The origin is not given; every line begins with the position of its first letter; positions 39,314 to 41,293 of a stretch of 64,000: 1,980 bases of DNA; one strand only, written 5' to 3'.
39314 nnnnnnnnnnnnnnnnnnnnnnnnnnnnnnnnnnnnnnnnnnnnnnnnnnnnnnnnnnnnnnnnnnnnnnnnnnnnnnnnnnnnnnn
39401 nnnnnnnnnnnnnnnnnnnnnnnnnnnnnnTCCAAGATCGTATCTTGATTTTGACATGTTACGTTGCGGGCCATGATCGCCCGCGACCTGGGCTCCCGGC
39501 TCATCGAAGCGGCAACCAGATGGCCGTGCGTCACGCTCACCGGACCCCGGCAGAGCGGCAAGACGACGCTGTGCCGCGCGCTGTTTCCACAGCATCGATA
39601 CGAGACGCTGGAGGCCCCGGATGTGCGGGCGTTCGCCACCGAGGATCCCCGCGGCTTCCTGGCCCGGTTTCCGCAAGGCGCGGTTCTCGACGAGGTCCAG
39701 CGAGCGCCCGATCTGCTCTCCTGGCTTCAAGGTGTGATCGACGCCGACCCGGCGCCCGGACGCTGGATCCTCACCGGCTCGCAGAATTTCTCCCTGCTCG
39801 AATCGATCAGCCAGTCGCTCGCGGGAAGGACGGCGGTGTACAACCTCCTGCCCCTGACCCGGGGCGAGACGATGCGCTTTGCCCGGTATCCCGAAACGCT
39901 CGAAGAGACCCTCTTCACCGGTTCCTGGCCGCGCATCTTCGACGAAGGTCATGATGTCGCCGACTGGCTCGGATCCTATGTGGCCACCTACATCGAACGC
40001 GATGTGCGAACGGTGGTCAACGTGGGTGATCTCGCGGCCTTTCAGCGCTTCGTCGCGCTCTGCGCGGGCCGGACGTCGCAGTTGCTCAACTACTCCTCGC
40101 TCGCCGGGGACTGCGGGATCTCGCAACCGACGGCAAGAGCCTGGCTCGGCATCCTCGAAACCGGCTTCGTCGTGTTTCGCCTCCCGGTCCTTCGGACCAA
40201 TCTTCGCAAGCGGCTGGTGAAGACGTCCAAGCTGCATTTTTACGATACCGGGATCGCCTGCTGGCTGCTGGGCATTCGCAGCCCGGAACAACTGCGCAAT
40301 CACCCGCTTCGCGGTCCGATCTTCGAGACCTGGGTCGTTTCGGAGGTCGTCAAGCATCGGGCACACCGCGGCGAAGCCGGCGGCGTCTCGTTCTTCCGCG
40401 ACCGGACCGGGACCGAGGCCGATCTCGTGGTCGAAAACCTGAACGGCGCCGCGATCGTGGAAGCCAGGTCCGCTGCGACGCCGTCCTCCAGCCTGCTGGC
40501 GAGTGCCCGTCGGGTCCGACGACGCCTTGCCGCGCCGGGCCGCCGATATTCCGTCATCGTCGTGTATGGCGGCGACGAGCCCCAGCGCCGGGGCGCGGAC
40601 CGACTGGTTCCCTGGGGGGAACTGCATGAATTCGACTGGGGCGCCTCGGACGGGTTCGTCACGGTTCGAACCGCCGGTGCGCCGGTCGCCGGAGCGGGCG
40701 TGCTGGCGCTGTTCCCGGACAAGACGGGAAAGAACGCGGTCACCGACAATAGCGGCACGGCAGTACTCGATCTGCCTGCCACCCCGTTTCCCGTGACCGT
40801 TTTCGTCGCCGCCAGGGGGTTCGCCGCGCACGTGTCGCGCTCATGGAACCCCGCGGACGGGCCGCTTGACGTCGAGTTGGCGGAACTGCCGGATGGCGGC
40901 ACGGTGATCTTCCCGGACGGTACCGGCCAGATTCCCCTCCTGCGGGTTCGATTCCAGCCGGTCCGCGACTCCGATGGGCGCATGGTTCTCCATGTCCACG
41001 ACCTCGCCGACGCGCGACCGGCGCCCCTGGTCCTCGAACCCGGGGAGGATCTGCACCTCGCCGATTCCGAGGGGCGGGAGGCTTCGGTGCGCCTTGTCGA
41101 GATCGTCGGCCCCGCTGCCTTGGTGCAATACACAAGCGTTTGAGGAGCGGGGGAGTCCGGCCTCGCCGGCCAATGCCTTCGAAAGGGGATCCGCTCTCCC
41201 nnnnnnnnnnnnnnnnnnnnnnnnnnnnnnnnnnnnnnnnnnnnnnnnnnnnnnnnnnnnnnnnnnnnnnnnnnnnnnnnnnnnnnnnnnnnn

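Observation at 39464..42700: Low-GC BglII-like Type II R-M island adjacent to an extended COG1373/DUF4143 ATPase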

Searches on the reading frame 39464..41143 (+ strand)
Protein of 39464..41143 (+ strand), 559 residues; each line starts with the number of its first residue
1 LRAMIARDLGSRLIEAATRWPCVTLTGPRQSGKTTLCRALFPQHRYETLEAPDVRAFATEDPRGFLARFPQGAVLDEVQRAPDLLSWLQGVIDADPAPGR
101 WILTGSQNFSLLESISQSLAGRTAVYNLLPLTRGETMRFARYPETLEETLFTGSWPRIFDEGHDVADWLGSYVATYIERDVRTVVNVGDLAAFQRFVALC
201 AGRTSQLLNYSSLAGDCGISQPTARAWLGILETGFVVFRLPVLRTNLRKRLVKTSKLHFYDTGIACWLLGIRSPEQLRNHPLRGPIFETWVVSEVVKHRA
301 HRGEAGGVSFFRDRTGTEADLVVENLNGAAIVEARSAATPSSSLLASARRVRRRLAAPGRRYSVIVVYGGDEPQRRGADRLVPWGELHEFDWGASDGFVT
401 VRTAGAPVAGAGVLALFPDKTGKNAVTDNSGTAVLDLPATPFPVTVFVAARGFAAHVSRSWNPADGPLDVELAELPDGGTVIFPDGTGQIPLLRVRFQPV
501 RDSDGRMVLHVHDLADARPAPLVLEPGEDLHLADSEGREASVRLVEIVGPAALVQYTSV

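Call 3: search_protein_families(library=pfam, proteins=[window:39464-41143:+], max_evalue=0.1)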
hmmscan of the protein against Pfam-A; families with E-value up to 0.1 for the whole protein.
window:39464-41143:+ (559 aa): 5 families
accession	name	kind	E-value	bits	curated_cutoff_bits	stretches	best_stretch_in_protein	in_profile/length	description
PF13635.12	DUF4143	-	4.3e-43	147.3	28.1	1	178-332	1-155/160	Domain of unknown function (DUF4143)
PF13173.12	AAA_14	-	1.7e-23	83.5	27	1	22-136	4-128/129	AAA domain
PF13191.12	AAA_16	-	0.00019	22.4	32.6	1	19-86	23-100/167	AAA ATPase domain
PF13401.12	AAA_22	-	0.0011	19.7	27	1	22-88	7-75/130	AAA domain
PF13671.12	AAA_33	-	0.047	14.4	27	0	25-59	4-38/143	AAA domain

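Call 4: search_protein_families(library=ncbifam, proteins=[window:39464-41143:+], max_evalue=0.1)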
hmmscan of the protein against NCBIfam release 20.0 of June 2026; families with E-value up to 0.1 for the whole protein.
window:39464-41143:+ (559 aa): 0 families

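Call 15: find_homologous_proteins(query=window:39464-41143:+)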
Query window:39464-41143:+ (559 aa): 7999 proteins with E <= 0.001 among 8000 candidates; the best 120 are listed.
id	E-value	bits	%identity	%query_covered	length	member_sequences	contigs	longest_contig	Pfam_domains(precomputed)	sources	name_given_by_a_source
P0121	0.0e+0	1261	100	99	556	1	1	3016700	PF13173.13,PF13635.13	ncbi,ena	-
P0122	1.2e-275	933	73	99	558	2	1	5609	PF13173.13,PF13635.13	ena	-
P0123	4.6e-275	931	73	99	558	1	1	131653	PF13173.13,PF13635.13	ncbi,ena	-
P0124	6.9e-275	931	73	99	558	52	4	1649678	PF13173.13,PF13635.13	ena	-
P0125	3.4e-271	918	73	99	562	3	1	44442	PF13173.13,PF13635.13,PF13620.13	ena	-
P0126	4.2e-269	912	71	99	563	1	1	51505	PF13173.13,PF13635.13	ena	-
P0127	1.0e-268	910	72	99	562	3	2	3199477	PF13173.13,PF13635.13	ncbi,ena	-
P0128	2.0e-267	906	72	99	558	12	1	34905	PF13173.13,PF13635.13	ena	-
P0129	2.4e-266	902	71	99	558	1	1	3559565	PF13173.13,PF13635.13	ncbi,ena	-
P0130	1.3e-265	900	71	99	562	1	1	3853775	PF13173.13,PF13635.13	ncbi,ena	-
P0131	8.6e-263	891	70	99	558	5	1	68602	PF13173.13,PF13635.13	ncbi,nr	ncbi:MAG: DUF4143 domain-containing protein [Paracoccaceae bacterium]|nr:DUF4143 domain-containing p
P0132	2.9e-260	882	70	99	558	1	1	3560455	PF13173.13,PF13635.13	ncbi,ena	-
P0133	5.9e-260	881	70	99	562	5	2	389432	PF13173.13,PF13635.13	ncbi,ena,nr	ncbi:MAG: DUF4143 domain-containing protein [Rhodospirillales bacterium]|nr:DUF4143 domain-containin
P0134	1.3e-259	880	70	99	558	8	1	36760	PF13173.13,PF13635.13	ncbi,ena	-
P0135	1.1e-258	877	70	99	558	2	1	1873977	PF13173.13,PF13635.13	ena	-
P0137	1.1e-257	874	69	99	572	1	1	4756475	PF13173.13,PF13635.13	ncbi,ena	-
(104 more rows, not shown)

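Call 16: find_encoding_contigs(protein=P0121, flank=10000, max_places=3)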
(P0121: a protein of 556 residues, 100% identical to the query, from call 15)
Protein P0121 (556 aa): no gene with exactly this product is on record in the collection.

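Call 17: find_encoding_contigs(protein=P0124, flank=8000, max_places=4)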
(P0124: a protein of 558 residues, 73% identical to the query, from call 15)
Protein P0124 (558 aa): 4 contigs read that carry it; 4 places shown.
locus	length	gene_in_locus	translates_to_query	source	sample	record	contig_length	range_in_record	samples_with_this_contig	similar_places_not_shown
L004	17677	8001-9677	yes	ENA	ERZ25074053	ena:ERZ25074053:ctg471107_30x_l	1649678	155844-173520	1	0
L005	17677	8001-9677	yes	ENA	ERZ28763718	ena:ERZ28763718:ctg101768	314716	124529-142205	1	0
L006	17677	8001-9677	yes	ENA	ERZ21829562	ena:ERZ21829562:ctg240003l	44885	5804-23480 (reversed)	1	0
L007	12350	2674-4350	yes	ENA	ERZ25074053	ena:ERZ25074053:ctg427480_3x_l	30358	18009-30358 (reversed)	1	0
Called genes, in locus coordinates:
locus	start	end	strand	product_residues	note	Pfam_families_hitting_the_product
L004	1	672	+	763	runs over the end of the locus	PF00390:malic, PF03949:Malic_M, PF01515:PTA_PTB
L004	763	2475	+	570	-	PF01039:Carboxyl_trans, PF03255:ACCA (faint)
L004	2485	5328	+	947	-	PF00289:Biotin_carb_N, PF02786:CPSase_L_D2, PF00364:Biotin_lipoyl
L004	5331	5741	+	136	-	PF00903:Glyoxalase, PF13468:Glyoxalase_3, PF13669:Glyoxalase_4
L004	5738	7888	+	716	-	PF01642:MM_CoA_mutase, PF02310:B12-binding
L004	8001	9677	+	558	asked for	PF13173:AAA_14, PF13635:DUF4143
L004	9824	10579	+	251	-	PF01642:MM_CoA_mutase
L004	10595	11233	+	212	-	PF02310:B12-binding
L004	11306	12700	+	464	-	PF04961:FTCD_C, PF06114:Peptidase_M78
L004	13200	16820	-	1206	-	PF13289:SIR2_2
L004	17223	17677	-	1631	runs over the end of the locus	PF13156:Mrr_cat_2, PF00270:DEAD, PF04851:ResIII, PF00271:Helicase_C (weak), PF22240:ISP_coupler, PF07669:Eco57I (faint), PF18135:Type_ISP_C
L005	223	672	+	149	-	PF01515:PTA_PTB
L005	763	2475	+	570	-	PF01039:Carboxyl_trans, PF03255:ACCA (faint)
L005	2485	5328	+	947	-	PF00289:Biotin_carb_N, PF02786:CPSase_L_D2, PF00364:Biotin_lipoyl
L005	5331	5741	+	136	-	PF00903:Glyoxalase, PF13468:Glyoxalase_3, PF13669:Glyoxalase_4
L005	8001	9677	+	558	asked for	PF13173:AAA_14, PF13635:DUF4143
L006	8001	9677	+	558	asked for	PF13173:AAA_14, PF13635:DUF4143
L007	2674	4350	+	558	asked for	PF13173:AAA_14, PF13635:DUF4143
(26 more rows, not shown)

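Call 18: find_encoding_contigs(protein=P0127, flank=8000, max_places=3)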
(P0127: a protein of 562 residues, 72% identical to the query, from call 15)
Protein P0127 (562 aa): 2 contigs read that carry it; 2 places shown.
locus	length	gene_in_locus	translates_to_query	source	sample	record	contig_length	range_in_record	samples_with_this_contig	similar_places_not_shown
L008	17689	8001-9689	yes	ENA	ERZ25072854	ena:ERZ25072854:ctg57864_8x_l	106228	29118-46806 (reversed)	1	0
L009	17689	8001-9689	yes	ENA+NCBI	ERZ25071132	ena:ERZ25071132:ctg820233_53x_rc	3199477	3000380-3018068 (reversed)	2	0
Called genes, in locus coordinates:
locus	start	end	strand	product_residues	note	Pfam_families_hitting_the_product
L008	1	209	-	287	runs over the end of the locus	PF00753:Lactamase_B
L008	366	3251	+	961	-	PF04879:Molybdop_Fe4S4, PF00384:Molybdopterin, PF01568:Molydop_binding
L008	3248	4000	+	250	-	PF12838:Fer4_7 (weak), PF13237:Fer4_10 (weak), PF13247:Fer4_11, PF14697:Fer4_21 (weak), PF12838:Fer4_7 (weak), PF00037:Fer4, PF12797:Fer4_2 (weak), PF12837:Fer4_6 (weak), +3 more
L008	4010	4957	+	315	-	PF04976:DmsC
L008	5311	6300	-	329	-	PF01145:Band_7, PF16200:Band_7_C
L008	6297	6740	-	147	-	PF01957:NfeD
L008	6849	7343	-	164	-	PF04250:DUF429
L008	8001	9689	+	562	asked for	PF13173:AAA_14, PF13635:DUF4143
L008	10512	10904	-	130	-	PF01609:DDE_Tnp_1, PF13359:DDE_Tnp_4, PF13586:DDE_Tnp_1_2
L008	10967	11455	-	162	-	-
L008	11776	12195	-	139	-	-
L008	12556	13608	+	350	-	PF01548:DEDD_Tnp_IS110, PF02371:Transposase_20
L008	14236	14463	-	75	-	-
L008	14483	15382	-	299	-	PF12183:NotI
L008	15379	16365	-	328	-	-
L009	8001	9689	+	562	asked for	PF13173:AAA_14, PF13635:DUF4143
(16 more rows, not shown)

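Call 21: search_protein_families(library=padloc, proteins=[window:39464-41143:+], max_evalue=0.01)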
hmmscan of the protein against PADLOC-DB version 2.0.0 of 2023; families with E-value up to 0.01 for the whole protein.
window:39464-41143:+ (559 aa): 5 families
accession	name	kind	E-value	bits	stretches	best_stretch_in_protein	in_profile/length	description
PDLC04790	PDC-S01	-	1.5e-96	321.7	1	1-377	8-406/422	-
PDLC04789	PDC-S01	-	2.5e-51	172.9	1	4-336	1-340/375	-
PDLC04787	PDC-S01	-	1.4e-22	78.2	1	3-274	9-309/412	-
PDLC04791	PDC-S01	-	1e-16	58.6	1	19-345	18-360/395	-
PDLC04786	PDC-S01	-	3.1e-05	20.9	0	253-344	304-395/439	-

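Call 23: search_solved_structures(query=window:39464-41143:+, max_evalue=1, show_alignments=0)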
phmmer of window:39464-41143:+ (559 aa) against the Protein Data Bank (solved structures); distinct sequences matched with E-value up to 1: 2.
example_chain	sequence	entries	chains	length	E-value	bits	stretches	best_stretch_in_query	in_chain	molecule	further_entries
5kba_A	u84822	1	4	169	0.051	15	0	501-539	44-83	Designed protein ANK1C2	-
5hs0_A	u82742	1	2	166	0.72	11.2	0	500-539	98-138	Ankyrin domain protein ank1C4_7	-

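Call 55: predict_structure(alignment_id=A2)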
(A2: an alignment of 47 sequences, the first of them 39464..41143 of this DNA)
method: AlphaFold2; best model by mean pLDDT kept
length: 559 residues; sequences in the alignment: 47
mean_pLDDT: 80.0   pTM: 0.70
mean pLDDT of the five models: 80.0, 74.9, 71.9, 68.7, 66.9
residues with pLDDT >= 90: 169; 70-90: 286; 50-70: 63; < 50: 41
segments of 3 or more residues with pLDDT < 50: 1-6, 182-184, 204-207, 233-259
pLDDT, mean of each block of 10 residues (from residue 1): 47 90 83 86 93 94 95 91 90 94 76 71 83 86 92 85 87 70 57 72 54 75 69 44 34 38 79 90 84 81 74 80 78 91 88 78 88 82 87 72 91 89 88 76 88 93 80 93 87 83 81 70 83 87 90 92
secondary structure, 60 per line:
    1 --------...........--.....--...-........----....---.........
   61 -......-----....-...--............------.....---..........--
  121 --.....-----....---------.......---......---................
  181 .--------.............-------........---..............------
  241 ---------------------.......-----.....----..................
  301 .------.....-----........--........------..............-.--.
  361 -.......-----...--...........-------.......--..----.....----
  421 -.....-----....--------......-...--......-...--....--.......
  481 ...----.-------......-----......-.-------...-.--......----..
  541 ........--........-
elements in order: H9-19 E22-26 H33-40 E45-48 H52-60 H62-67 E73-76 H83-94 E101-105 H109-118 E123-127 H133-136 H146-152 H156-161 H165-181 H190-202 H210-217 H221-234 H262-268 H274-278 H283-301 E308-312 E318-325 E328-335 H342-355 E362-368 E374-376 E379-383 H384-389 E397-403 E412-416 E422-426 E432-435 E444-449 E451-453 E456-461 E468-471 E474-483 E496-501 E507-512 E522-524 E529-534 E539-548 E551-558

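Call 62: fold_search(model_id=the predicted structure, library=pdb)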
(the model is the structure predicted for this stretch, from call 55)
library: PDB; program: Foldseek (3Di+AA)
matches with E <= 10: 1168; with E <= 0.001: 56
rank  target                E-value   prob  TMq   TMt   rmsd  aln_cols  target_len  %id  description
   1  8vwc                  3.9e-05  1.00  0.20  0.28  19.1       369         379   14  CryoEM Structure of a FtsH Helical Assembly in the Aged State (released 2025-01-15)
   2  8vw9                  3.9e-05  1.00  0.20  0.27  19.1       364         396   15  CryoEM Structure of a FtsH Helical Assembly in the Presence of ATP (released 2025-01-15)
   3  2qen                  4.9e-05  1.00  0.23  0.33   9.2       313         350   18  The walker-type atpase paby2304 of pyrococcus abyssi (released 2008-07-01)
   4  8vwb                  6.2e-05  0.99  0.20  0.27  19.0       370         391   14  CryoEM Structure of a FtsH Helical Assembly in the Aged State (released 2025-01-15)
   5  8val_B                7.8e-05  1.00  0.24  0.33  14.1       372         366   12  Structure of the E. coli clamp loader bound to the beta clamp in a Open-DNAp/t conformation (released 2024-03-27)
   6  8vwa                  7.8e-05  0.99  0.20  0.27  18.9       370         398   13  CryoEM Structure of a FtsH Helical Assembly in the Presence of ATP (released 2025-01-15)
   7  9dx4_C                9.2e-05  1.00  0.20  0.35  12.9       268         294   16  EcRuvB T102R mutant (released 2026-01-21)
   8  8bob_C                1.4e-04  0.99  0.19  0.24  18.2       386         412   13  Structural basis for negative regulation of the maltose system (released 2023-10-18)
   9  8efy_C                1.5e-04  1.00  0.21  0.34  11.2       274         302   19  Structure of double homo-hexameric AAA+ ATPase RuvB motors (released 2023-05-10)
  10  8uvo_A                1.5e-04  0.99  0.20  0.21  17.9       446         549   11  Human p97/VCP R155H mutant structure with a triazole inhibitor (NSC804515) (released 2024-08-21)
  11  7z6h_G                1.8e-04  1.00  0.20  0.32  10.5       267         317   16  Structure of DNA-bound human RAD17-RFC clamp loader and 9-1-1 checkpoint clamp (released 2022-05-04)
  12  3pvs_D                1.9e-04  0.99  0.20  0.25  15.1       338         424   16  Structure and biochemical activities of Escherichia coli MgsA (released 2011-02-02)
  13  8u9q_A                1.9e-04  0.94  0.19  0.20  17.1       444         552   14  Cdc48-Shp1 unfolding native substrate, Class 6 (released 2024-11-06)
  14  7zbh_A                2.1e-04  1.00  0.22  0.32  18.5       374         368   10  ATP-dependent zinc metalloprotease FtsH (BB0789) from Borrelia burgdorferi (released 2023-04-05)
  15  8q44_B                2.2e-04  0.91  0.17  0.21  21.3       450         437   11  Crystal structure of cA4-bound Can2 (E364R) in complex with oligo-T DNA (released 2023-11-22)
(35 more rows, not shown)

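Call 88: find_encoding_contigs(protein=P0129, flank=8000, max_places=2)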
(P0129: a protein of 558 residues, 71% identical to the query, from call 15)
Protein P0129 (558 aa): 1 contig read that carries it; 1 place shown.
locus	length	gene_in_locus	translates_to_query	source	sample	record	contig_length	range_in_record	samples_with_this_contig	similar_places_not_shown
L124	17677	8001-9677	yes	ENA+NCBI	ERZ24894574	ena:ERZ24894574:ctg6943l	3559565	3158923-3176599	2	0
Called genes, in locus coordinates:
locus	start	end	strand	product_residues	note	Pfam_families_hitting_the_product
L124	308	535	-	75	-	-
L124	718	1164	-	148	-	PF00436:SSB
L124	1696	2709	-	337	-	-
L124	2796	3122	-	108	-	-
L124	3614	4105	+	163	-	-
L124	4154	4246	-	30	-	-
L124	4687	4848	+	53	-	-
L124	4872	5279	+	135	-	-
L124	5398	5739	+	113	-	-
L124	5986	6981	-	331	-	PF00589:Phage_integrase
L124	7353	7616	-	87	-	-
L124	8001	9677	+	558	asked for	PF13173:AAA_14, PF13635:DUF4143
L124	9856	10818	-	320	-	PF03050:DDE_Tnp_IS66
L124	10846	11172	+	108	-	-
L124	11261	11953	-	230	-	-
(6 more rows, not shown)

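Call 89: find_encoding_contigs(protein=P0130, flank=8000, max_places=2)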
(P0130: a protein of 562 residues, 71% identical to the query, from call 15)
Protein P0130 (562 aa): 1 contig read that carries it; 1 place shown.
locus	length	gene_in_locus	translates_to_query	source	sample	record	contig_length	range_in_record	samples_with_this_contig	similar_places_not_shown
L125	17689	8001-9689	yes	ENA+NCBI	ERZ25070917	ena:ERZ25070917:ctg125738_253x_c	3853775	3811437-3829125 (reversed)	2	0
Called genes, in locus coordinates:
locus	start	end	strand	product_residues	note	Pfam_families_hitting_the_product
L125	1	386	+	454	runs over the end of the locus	PF00289:Biotin_carb_N, PF02786:CPSase_L_D2, PF07478:Dala_Dala_lig_C (weak), PF02785:Biotin_carb_C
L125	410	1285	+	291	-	PF02682:CT_C_D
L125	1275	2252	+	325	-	PF02626:CT_A_B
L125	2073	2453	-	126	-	-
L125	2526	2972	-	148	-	PF00583:Acetyltransf_1, PF13508:Acetyltransf_7, PF13673:Acetyltransf_10 (faint)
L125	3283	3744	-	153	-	PF13404:HTH_AsnC-type, PF13412:HTH_24, PF01037:AsnC_trans_reg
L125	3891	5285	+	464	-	PF13241:NAD_binding_7, PF10414:CysG_dimeriser (faint), PF00590:TP_methylase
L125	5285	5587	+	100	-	PF11011:DUF2849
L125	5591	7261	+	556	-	PF03460:NIR_SIR_ferr, PF01077:NIR_SIR, PF03460:NIR_SIR_ferr, PF01077:NIR_SIR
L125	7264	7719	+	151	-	PF06073:DUF934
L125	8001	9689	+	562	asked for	PF13173:AAA_14, PF13635:DUF4143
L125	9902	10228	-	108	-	-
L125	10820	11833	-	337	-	PF01118:Semialdhyde_dh, PF02774:Semialdhyde_dhC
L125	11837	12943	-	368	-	PF00180:Iso_dh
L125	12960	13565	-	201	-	PF00694:Aconitase_C, PF27512:LeuD, PF27434:LeuD_C (weak)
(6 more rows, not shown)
